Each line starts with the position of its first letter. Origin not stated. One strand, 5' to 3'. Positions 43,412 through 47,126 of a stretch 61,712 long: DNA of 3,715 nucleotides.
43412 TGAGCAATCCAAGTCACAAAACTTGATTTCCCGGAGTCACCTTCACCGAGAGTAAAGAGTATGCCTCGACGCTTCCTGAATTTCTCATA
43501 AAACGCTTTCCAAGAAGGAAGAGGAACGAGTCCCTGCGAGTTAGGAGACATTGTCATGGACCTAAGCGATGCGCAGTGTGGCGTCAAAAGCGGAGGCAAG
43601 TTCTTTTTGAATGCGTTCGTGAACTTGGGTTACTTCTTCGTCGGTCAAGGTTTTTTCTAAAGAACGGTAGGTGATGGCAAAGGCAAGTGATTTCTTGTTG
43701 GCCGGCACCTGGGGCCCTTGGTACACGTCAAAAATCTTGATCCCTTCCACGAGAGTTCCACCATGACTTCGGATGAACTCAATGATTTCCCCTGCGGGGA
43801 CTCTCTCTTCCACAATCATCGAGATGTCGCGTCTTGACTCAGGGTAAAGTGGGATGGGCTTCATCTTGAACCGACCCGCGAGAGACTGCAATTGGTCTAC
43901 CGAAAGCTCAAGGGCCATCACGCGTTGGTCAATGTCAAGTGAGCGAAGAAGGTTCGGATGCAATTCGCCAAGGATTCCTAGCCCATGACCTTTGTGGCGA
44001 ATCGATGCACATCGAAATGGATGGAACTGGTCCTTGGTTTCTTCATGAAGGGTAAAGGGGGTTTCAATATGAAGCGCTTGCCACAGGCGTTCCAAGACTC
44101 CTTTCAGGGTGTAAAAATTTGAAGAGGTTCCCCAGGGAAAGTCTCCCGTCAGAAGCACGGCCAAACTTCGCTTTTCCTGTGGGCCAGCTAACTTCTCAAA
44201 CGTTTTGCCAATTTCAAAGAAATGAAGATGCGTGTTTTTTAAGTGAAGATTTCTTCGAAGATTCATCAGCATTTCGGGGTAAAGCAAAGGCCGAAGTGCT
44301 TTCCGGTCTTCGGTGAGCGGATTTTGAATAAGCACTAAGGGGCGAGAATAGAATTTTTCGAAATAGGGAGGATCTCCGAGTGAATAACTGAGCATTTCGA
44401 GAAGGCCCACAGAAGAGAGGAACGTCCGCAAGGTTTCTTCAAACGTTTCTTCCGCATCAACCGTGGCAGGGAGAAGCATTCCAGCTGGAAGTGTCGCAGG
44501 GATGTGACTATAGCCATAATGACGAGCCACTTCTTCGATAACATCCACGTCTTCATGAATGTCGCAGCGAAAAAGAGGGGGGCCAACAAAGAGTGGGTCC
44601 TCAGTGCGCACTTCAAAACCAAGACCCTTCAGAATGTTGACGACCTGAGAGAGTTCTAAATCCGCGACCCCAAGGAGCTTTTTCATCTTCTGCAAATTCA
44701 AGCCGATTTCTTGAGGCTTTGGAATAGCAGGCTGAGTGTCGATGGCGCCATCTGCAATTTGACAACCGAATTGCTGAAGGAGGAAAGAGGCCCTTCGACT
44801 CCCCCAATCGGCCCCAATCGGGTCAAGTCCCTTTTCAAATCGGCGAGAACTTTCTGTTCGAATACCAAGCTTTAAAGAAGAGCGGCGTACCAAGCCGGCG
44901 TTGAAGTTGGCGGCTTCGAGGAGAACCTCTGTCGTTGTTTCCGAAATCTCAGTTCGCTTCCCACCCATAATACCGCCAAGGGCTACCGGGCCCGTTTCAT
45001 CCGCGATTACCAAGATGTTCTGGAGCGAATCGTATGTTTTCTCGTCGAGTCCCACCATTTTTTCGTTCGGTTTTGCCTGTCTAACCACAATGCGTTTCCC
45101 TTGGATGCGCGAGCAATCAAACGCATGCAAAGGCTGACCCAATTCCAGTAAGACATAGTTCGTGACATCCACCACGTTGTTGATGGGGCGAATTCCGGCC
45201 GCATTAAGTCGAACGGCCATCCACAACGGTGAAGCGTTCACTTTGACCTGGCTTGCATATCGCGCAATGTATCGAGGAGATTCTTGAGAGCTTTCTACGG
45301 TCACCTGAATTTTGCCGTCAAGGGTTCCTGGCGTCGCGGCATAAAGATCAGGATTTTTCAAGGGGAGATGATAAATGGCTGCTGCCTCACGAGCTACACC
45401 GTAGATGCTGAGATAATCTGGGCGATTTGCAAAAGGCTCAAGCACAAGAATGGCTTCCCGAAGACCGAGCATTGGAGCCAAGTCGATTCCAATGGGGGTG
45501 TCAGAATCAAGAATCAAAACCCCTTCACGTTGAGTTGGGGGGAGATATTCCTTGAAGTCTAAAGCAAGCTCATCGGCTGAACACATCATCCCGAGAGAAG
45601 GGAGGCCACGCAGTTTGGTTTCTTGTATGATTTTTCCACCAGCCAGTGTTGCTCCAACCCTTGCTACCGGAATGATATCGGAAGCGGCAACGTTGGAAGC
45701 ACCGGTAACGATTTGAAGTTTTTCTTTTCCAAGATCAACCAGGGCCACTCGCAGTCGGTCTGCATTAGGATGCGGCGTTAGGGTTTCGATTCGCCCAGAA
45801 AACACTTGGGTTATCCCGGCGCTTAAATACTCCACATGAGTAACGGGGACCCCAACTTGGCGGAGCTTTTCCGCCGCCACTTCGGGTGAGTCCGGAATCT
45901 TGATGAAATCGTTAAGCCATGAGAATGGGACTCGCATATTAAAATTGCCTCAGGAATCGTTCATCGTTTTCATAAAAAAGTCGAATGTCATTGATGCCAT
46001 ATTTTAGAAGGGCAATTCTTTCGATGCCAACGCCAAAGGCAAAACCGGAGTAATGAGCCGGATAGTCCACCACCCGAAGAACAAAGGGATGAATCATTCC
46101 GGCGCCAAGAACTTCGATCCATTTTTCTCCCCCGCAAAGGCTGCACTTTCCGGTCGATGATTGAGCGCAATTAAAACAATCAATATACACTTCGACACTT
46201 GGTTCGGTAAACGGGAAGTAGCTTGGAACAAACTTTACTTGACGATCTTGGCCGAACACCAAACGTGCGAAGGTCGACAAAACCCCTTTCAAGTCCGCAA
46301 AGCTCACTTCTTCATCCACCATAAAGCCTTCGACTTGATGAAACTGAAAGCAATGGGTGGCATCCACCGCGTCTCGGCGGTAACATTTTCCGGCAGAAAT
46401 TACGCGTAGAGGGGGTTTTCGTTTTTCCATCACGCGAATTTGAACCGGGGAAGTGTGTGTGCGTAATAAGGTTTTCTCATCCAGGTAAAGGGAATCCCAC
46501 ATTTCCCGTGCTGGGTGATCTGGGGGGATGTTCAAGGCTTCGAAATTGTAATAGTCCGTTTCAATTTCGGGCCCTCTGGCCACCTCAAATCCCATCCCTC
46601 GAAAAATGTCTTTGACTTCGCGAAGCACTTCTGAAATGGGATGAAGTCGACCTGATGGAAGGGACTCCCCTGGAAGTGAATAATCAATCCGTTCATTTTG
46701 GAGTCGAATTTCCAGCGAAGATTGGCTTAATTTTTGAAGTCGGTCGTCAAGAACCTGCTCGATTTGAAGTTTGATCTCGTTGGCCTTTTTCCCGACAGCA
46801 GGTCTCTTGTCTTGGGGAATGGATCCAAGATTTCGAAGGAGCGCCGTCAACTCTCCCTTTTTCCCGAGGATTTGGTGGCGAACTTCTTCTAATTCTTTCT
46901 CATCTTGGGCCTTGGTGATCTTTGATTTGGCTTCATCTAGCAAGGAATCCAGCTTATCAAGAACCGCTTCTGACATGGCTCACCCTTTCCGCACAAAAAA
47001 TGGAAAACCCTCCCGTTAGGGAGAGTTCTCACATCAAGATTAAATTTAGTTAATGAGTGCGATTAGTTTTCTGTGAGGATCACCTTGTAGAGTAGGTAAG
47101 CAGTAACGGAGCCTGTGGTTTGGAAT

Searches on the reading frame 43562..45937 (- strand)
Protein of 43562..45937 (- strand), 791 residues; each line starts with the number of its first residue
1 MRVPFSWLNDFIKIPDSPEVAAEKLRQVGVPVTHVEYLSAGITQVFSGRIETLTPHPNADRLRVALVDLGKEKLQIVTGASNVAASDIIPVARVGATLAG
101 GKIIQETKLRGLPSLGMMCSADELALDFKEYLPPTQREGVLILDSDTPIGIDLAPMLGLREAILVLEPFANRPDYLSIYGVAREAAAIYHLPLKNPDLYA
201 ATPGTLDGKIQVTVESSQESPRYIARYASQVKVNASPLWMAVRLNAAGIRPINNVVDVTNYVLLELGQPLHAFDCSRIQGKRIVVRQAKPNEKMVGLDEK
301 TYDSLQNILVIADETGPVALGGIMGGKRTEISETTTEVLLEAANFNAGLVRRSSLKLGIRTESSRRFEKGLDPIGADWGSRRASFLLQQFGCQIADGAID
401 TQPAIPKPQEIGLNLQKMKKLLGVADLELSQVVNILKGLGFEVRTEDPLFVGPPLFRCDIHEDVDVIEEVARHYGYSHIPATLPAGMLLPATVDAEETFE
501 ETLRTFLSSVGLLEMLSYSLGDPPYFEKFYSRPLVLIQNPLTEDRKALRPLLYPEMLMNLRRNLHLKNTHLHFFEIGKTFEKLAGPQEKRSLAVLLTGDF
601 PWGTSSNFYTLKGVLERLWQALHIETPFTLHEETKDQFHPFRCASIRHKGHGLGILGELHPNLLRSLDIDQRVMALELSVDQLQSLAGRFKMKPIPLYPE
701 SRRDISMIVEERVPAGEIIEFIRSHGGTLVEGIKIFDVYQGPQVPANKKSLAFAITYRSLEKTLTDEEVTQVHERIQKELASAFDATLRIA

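Call 61: search_protein_families(library=pfam, proteins=[window:43562-45937:-], max_evalue=0.00001)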
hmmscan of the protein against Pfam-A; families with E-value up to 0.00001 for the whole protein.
window:43562-45937:- (791 aa): 5 families
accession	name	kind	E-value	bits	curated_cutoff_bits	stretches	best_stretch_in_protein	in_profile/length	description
PF03483.22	B3_4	-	5.1e-61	205.7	29.3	1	220-390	2-172/174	B3/4 domain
PF17759.6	tRNA_synthFbeta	-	2.6e-49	168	22.4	1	479-679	1-213/214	Phenylalanyl tRNA synthetase beta chain CLM domain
PF03147.19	FDX-ACB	-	1.2e-31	109.4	31.1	1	696-789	1-94/94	Ferredoxin-fold anticodon binding domain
PF03484.21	B5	-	5e-16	59.1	28.6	1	412-476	2-67/67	tRNA synthetase B5 domain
PF01588.26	tRNA_bind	-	1.4e-15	57.6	27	1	48-128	4-77/96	Putative tRNA binding domain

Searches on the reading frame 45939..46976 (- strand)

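Call 61: search_protein_families(library=pfam, proteins=[window:45939-46976:-], max_evalue=0.00001)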
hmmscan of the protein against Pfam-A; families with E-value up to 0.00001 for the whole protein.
window:45939-46976:- (345 aa): 2 families
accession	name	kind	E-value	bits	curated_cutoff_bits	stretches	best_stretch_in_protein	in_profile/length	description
PF01409.25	tRNA-synt_2d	-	2.3e-100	335.5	19.8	1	97-345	2-246/246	tRNA synthetases class II core domain (F)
PF02912.23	Phe_tRNA-synt_N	-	2.7e-21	75.7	22.3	1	24-92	1-69/69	Aminoacyl tRNA synthetase class II, N-terminal domain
